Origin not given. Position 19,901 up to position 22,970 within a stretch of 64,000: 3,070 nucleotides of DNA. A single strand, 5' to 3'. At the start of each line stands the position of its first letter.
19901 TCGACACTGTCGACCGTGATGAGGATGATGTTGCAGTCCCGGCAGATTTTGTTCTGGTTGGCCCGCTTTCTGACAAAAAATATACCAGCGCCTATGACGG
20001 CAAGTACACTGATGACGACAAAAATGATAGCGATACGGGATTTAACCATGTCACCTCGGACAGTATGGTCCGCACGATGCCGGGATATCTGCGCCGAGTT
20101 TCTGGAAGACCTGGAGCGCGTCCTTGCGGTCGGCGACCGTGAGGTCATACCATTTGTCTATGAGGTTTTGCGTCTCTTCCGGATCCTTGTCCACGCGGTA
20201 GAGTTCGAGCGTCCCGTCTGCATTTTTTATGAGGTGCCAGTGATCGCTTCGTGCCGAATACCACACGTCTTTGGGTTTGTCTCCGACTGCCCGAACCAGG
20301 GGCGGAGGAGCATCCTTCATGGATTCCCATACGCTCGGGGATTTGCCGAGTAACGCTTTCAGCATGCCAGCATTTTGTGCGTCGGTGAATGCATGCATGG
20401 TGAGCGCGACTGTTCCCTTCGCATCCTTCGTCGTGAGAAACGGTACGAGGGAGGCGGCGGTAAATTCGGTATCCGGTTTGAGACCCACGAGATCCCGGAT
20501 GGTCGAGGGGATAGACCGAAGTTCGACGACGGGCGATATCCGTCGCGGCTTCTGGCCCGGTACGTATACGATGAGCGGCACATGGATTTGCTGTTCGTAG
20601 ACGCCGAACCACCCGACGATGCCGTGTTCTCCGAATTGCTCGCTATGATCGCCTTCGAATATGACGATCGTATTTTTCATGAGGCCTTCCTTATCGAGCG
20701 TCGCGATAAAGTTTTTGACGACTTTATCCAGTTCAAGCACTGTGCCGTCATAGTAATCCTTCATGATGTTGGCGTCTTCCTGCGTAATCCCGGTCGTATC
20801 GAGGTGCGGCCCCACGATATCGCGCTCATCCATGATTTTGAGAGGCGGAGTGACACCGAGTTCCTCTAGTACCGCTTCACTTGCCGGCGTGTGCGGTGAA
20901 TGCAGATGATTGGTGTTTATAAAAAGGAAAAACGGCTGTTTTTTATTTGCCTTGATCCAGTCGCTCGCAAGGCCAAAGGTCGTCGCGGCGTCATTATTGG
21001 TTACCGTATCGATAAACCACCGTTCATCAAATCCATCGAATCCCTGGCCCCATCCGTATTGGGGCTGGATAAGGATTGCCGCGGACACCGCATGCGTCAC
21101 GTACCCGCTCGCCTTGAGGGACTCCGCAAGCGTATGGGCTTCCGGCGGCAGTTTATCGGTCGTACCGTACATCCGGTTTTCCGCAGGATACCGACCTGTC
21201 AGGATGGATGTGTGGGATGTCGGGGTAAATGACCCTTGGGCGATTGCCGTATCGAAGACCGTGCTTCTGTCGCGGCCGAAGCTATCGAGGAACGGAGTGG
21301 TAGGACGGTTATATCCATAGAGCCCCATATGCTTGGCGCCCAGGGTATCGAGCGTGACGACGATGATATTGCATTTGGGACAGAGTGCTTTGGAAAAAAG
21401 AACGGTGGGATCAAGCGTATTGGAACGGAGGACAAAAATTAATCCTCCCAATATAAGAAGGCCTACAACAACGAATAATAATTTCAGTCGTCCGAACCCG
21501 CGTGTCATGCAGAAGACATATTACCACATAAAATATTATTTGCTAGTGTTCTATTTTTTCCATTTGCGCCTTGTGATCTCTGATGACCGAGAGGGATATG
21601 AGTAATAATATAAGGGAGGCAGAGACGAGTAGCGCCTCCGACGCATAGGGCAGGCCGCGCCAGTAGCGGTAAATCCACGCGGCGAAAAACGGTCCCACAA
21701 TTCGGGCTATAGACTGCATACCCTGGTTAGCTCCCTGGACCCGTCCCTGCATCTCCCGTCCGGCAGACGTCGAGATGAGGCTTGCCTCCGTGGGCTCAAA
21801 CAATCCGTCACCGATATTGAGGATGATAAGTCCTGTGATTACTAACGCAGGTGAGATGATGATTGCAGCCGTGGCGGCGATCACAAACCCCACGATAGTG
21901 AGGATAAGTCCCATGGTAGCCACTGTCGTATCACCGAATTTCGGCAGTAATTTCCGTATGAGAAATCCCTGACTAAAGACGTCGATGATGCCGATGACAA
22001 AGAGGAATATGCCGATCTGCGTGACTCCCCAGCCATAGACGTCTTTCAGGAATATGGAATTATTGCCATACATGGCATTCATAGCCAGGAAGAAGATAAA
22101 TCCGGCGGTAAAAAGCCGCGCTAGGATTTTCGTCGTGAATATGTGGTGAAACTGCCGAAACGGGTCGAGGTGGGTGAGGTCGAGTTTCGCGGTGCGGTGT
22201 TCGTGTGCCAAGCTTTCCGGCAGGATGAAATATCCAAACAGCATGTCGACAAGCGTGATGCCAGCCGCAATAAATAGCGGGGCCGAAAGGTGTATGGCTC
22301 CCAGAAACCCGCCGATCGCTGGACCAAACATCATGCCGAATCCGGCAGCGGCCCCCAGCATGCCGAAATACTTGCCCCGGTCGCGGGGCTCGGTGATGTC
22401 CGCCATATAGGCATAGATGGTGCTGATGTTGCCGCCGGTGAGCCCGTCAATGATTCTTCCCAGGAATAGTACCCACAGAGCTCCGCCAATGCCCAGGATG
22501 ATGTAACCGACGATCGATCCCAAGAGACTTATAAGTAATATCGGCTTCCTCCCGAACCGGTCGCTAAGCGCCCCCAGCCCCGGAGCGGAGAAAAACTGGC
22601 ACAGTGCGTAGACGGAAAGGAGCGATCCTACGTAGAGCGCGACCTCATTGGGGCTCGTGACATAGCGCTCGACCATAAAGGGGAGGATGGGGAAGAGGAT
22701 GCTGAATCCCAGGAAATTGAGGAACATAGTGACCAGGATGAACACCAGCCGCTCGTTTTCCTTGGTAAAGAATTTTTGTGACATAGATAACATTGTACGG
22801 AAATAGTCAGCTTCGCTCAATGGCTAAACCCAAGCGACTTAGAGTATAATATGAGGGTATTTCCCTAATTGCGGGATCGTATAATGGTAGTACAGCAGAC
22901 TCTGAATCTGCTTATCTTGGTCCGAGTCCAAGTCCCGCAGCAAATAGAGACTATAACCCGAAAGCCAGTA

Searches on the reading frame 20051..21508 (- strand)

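Call 62: search_protein_families(library=pfam, proteins=[window:20051-21508:-], max_evalue=0.000001)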
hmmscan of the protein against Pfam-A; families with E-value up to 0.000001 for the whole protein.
window:20051-21508:- (485 aa): 2 families
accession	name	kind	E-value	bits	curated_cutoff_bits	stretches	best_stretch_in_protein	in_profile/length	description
PF00884.28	Sulfatase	-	1.1e-44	153.4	25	1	47-342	2-300/301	Sulfatase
PF01663.27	Phosphodiest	-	2.1e-08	34.6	23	1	49-289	2-220/342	Type I phosphodiesterase / nucleotide pyrophosphatase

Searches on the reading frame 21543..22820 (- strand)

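Call 62: search_protein_families(library=pfam, proteins=[window:21543-22820:-], max_evalue=0.000001)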
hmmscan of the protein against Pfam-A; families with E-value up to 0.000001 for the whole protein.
window:21543-22820:- (425 aa): 2 families
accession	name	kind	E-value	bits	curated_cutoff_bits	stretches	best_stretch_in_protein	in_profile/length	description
PF07690.21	MFS_1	-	9.2e-55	186.4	33.4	1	29-377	2-347/347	Major Facilitator Superfamily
PF00083.30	Sugar_tr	-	1.1e-14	54.7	22.3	1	48-203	32-194/452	Sugar (and other) transporter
